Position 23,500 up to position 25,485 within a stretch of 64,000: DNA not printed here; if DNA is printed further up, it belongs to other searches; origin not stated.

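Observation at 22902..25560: AT-rich orphan module: small ORF translationally coupled to a cytoplasmic NHL beta-propeller protein, followed by a decayed ABC exporter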

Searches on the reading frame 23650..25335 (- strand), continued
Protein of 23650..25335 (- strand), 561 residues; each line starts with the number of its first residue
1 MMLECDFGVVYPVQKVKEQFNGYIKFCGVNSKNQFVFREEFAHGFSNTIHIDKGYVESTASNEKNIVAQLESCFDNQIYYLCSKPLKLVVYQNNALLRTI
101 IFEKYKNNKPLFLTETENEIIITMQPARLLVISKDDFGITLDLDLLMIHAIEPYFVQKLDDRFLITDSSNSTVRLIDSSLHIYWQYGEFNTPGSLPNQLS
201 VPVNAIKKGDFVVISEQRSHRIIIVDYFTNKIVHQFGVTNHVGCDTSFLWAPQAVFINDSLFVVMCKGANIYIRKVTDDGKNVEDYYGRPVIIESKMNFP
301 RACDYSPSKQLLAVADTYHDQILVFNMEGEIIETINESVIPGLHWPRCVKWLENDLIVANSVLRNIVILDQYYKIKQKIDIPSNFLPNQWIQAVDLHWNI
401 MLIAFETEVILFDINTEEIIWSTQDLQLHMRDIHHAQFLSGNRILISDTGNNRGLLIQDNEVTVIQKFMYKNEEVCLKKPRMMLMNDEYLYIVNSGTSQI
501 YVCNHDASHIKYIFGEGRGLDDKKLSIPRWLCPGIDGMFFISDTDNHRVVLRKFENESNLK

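Call 28: predict_structure(alignment_id=A1)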
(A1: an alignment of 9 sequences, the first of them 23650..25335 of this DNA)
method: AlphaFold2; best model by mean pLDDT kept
length: 561 residues; sequences in the alignment: 9
mean_pLDDT: 92.5   pTM: 0.90
mean pLDDT of the five models: 92.5, 92.2, 91.9, 91.3, 90.3
residues with pLDDT >= 90: 454; 70-90: 93; 50-70: 8; < 50: 6
segments of 3 or more residues with pLDDT < 50: 557-561
pLDDT, mean of each block of 10 residues (from residue 1): 81 76 93 95 91 93 94 95 96 95 95 97 97 97 97 96 96 97 95 89 96 95 96 93 84 94 91 91 89 92 95 96 96 97 95 94 93 95 83 93 96 93 93 95 94 95 95 94 94 94 91 87 90 92 95 64 30
secondary structure, 60 per line:
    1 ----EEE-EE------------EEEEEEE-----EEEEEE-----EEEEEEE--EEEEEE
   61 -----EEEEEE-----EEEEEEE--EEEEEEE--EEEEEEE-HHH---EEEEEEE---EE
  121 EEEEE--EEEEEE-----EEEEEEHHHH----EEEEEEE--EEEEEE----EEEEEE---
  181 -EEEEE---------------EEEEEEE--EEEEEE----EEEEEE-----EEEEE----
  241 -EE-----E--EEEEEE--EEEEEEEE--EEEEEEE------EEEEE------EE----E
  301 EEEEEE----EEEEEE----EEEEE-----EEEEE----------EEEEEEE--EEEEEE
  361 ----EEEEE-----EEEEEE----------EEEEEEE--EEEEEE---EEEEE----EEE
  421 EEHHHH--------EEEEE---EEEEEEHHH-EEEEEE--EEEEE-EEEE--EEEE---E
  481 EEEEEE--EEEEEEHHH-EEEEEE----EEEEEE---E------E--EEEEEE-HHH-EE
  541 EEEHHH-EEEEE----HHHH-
elements in order: E5-7 E23-29 E35-40 E46-52 E55-60 E66-71 E77-83 E86-92 E95-101 E109-115 E119-125 E128-133 E139-144 H145-148 E153-159 E162-167 E172-177 E182-186 E202-208 E211-216 E221-226 E232-236 E252-257 E260-267 E270-276 E283-287 E300-306 E311-316 E321-325 E331-335 E346-352 E355-360 E365-369 E375-380 E391-397 E400-405 E409-413 E418-422 H423-426 E435-439 E443-448 E453-458 E461-465 E467-470 E473-476 E480-486 E489-494 E499-504 E509-514 E528-533 E539-543 E548-552 H557-560
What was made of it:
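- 23650..25335 (-): Intact 561-aa cytoplasmic NHL-repeat protein, predicted to be a tandem beta-propeller (about 12 four-stranded blades, probably 6+6). AF2 pLDDT 92.5, pTM 0.90, all-beta (call 28).
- On NHL-repeat beta-propeller superfamily (Pfam PF01436): About 12 groups of four strands between residues 23 and 552 (call 28).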

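Call 29: search_protein_representatives(alignment_id=A1)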
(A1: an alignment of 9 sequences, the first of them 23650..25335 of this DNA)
Query: 9 sequences, 554 profile positions. Proteins with E-value up to 0.001 (for the whole library): 13054; up to 1e-10: 2240; up to 1e-30: 168. The best 150 are listed.
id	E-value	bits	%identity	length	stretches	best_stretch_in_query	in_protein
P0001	2.2e-255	864.6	-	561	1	1-553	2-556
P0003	5.9e-244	826.9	-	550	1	2-551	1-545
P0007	6.2e-238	807.0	-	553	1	2-551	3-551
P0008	3.6e-232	788.0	-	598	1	4-551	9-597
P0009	4.3e-232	787.8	-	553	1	2-551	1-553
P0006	1.3e-204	697.0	-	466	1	101-551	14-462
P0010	1.3e-199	680.5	-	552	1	4-552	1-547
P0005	1.0e-186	638.0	-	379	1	179-552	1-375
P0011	7.6e-177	605.4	-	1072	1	3-551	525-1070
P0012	2.1e-144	498.3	-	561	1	9-550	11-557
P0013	1.7e-143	495.3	-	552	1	12-548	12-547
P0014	5.8e-136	470.4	-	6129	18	155-376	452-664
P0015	2.6e-121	422.0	-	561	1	7-551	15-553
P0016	4.0e-121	421.5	-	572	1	5-550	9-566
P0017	6.1e-110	384.5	-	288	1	262-551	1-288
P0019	7.9e-101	354.5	-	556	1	3-552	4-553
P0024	5.1e-79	282.5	-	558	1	5-551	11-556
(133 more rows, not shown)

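Call 31: search_protein_families(library=pfam, proteins=[P0011, P0010, P0012, P0015, P0016, P0019, P0024], max_evalue=0.001)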
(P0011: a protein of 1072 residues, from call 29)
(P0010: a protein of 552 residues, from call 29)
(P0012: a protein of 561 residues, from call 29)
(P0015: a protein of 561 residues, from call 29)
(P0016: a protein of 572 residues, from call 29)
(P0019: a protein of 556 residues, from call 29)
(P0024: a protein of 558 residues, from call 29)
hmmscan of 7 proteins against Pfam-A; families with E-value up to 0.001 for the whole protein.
P0011 (1072 aa): 4 families
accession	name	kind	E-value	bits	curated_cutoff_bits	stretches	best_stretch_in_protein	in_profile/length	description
PF05175.20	MTS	-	5e-12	46.2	23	1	328-449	29-140/170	Methyltransferase small domain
PF01436.27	NHL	-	7.4e-08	32.5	20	0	956-973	11-28/28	NHL repeat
PF06325.19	PrmA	-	5.3e-05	23.3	22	1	323-403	155-233/296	Ribosomal protein L11 methyltransferase (PrmA)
PF13649.12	Methyltransf_25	-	6.2e-05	24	27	1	335-402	2-70/97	Methyltransferase domain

P0010 (552 aa): 1 family
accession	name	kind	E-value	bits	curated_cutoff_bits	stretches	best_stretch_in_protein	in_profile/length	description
PF01436.27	NHL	-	3e-06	27.4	20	0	426-447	5-26/28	NHL repeat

P0012 (561 aa): 2 families
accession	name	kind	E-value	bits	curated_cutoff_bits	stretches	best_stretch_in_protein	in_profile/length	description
PF01436.27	NHL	-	3.2e-08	33.6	20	0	309-324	13-28/28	NHL repeat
PF13360.13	PQQ_2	-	0.00058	20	27.6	0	114-331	32-229/233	Outer membrane protein assembly factor BamB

P0015 (561 aa): 1 family
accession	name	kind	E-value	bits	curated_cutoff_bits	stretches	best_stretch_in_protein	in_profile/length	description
PF01436.27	NHL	-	1.4e-07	31.6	20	0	531-548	8-25/28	NHL repeat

P0016 (572 aa): 1 family
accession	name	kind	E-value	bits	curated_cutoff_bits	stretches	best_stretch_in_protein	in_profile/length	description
PF01436.27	NHL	-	1.1e-10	41.4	20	0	538-563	1-26/28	NHL repeat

P0019 (556 aa): 1 family
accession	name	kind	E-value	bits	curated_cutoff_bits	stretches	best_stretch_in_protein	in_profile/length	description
PF01436.27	NHL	-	2e-12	46.9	20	0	532-549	10-27/28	NHL repeat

P0024 (558 aa): 1 family
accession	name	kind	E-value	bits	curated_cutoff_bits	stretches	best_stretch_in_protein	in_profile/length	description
PF01436.27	NHL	-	1.6e-09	37.8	20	0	537-553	11-27/28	NHL repeat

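Call 32: fold_search(model_id=the predicted structure, library=pdb)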
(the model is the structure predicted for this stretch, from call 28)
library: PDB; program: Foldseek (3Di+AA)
matches with E <= 10: 1906; with E <= 0.001: 1603
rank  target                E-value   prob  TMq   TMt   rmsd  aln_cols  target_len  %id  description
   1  7mq8_LT               6.2e-17  1.00  0.34  0.23  18.1       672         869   13  Cryo-EM structure of the human SSU processome, state pre-A1 (released 2021-09-22)
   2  4nsx                  7.8e-17  1.00  0.34  0.31  17.9       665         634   11  Crystal Structure of the Utp21 tandem WD Domain (released 2014-02-19)
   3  9n6z_LT               1.1e-16  1.00  0.34  0.24  17.1       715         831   10  SSU processome maturation and disassembly, State D (released 2025-11-05)
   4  7mqa_LT               1.9e-16  1.00  0.33  0.23  16.3       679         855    9  Cryo-EM structure of the human SSU processome, state post-A1 (released 2021-09-22)
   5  9n6v_LQ               2.0e-16  1.00  0.33  0.23  15.8       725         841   10  SSU processome maturation and disassembly, State A (released 2025-11-05)
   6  9n6v_LT               2.6e-16  1.00  0.32  0.22  16.0       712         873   10  SSU processome maturation and disassembly, State A (released 2025-11-05)
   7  9n74_LQ               4.3e-16  1.00  0.34  0.24  16.0       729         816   10  SSU processome maturation and disassembly, State H (released 2025-10-29)
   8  9g33_UU               6.0e-16  1.00  0.34  0.24  16.6       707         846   10  Stalled 90S - Utp23-Krr1-deltaC3 (released 2025-06-18)
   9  9g33_UL               7.2e-16  1.00  0.35  0.24  15.4       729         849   10  Stalled 90S - Utp23-Krr1-deltaC3 (released 2025-06-18)
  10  5wyj_BE               8.7e-16  1.00  0.34  0.26  16.6       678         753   10  Cryo-EM structure of the 90S small subunit pre-ribosome (Dhr1-depleted, Enp1-TAP, state 1) (released 2017-03-29)
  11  5tzs_T                9.6e-16  1.00  0.34  0.27  18.3       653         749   11  Architecture of the yeast small subunit processome (released 2016-12-21)
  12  9n73_LT               1.5e-15  1.00  0.32  0.22  16.2       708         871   10  SSU processome maturation and disassembly, State G (released 2025-10-29)
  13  7mqa_LR               3.7e-15  1.00  0.34  0.26  15.2       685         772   11  Cryo-EM structure of the human SSU processome, state post-A1 (released 2021-09-22)
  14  9n77_LT               3.8e-15  1.00  0.34  0.23  16.7       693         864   10  SSU processome maturation and disassembly, State K (released 2025-11-05)
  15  6zqa_UM               4.6e-15  1.00  0.36  0.28  15.1       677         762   11  Cryo-EM structure of the 90S pre-ribosome from Saccharomyces cerevisiae, state A (Poly-Ala) (released 2020-09-23)
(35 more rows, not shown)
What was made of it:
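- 23650..25335 (-): Best PDB fold matches are tandem propellers such as Utp21 and Aip1 (call 32).
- On NHL-repeat beta-propeller superfamily (Pfam PF01436): Propeller matches in PDB (call 32).
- Closest known: Tandem beta-propeller proteins. Same: Best whole-chain fold matches (Foldseek E = 1e-17 to 1e-13, call 32), consistent with a two-propeller architecture.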

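Call 36: search_protein_families(library=pfam, proteins=[L008:18774-19763:-, L008:20100-20603:-, L001:582-2375:+, L007:5705-6829:-, L007:4589-5152:+, L004:2789-3313:-, L008:11231-12034:+], max_evalue=0.1)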
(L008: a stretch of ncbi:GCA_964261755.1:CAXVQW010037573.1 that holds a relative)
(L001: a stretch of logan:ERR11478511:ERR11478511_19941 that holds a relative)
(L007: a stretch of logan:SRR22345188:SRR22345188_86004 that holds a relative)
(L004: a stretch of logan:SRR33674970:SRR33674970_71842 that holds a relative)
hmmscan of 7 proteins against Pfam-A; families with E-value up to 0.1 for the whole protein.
L008:18774-19763:- (329 aa): 0 families

L008:20100-20603:- (167 aa): 3 families
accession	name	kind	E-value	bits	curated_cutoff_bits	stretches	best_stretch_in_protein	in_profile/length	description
PF00670.27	AdoHcyase_NAD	-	3.5e-06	27.7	27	1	50-147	20-115/162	S-adenosyl-L-homocysteine hydrolase, NAD binding domain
PF02826.25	2-Hacid_dh_C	-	0.0013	18.5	25.1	1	48-87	31-70/178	D-isomer specific 2-hydroxyacid dehydrogenase, NAD binding domain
PF02254.24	TrkA_N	-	0.099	13.4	23.8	0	56-92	1-37/116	TrkA-N domain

L001:582-2375:+ (597 aa): 1 family
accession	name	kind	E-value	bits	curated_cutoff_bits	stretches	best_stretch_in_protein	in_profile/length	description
PF10977.13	DUF2797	-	2.7e-12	47.4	25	1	401-497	65-159/227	Protein of unknown function (DUF2797)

L007:5705-6829:- (374 aa): 2 families
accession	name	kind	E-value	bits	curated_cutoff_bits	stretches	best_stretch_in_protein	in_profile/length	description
PF03109.22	ABC1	-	0.0032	17.1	22.9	1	132-202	140-218/244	ABC1 atypical kinase-like domain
PF13095.12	FTA2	-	0.031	14.4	30.2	0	69-94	31-56/214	Kinetochore Sim4 complex subunit FTA2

L007:4589-5152:+ (187 aa): 0 families

L004:2789-3313:- (174 aa): 2 families
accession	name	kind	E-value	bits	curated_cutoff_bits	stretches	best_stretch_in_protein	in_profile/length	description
PF12869.13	tRNA_anti-like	-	0.016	15.2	23.5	1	14-65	3-44/146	tRNA_anti-like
PF15206.11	FAM209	-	0.096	12.8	27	0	16-69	38-93/149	FAM209 family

L008:11231-12034:+ (267 aa): 2 families
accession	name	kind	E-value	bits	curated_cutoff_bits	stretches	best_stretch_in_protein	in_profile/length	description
PF00224.27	PK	-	7.5e-20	71.7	30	1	6-265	5-265/328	Pyruvate kinase, barrel domain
PF03328.21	HpcH_HpaI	-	0.011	15.4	25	1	213-244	114-145/221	HpcH/HpaI aldolase/citrate lyase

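Call 37: find_related_loci(query=A1, collection=metagenome_contigs, flank=10000)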
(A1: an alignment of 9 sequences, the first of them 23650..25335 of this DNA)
Query A1 (561 aa) in metagenome_contigs; peptide patterns used: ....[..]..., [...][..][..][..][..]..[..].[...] (x = any residue, [..] = any of these).
474 stretches matched a pattern; 15 encode a relative of the query (tblastn E <= 1e-3); 15 distinct loci.
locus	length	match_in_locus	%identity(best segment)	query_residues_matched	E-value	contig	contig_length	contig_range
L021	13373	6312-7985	49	2-557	0e+0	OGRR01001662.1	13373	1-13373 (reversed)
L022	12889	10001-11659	34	1-552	6e-104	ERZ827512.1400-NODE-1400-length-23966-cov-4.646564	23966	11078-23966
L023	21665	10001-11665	31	4-553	5e-73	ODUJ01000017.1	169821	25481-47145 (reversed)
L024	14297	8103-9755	28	1-556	3e-62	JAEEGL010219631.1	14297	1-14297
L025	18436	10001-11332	32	110-554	1e-58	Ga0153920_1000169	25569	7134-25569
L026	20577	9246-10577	32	110-554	1e-58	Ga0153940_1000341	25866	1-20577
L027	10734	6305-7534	31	152-557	3e-52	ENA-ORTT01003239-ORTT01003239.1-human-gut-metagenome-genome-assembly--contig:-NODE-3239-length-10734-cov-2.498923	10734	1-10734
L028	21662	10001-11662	31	4-552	3e-71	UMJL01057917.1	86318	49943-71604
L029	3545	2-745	25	288-530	6e-11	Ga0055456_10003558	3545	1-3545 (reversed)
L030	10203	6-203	48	487-552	2e-10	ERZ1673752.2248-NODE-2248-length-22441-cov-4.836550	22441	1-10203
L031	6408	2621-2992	29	149-264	1e-7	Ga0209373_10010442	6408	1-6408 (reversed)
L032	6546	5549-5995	37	442-559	4e-6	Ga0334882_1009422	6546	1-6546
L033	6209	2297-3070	20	299-553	4e-6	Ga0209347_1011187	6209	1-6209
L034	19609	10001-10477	25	393-559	2e-5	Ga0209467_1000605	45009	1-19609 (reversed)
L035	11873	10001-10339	28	442-549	6e-5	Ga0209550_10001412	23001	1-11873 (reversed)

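Call 38: find_related_loci(query=A1, collection=viral_contigs, flank=10000)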
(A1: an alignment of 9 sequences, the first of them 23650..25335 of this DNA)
Query A1 (561 aa) in viral_contigs; peptide patterns used: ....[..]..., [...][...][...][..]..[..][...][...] (x = any residue, [..] = any of these).
44 stretches matched a pattern, but none encodes a relative of the query by tblastn (E <= 1e-3).
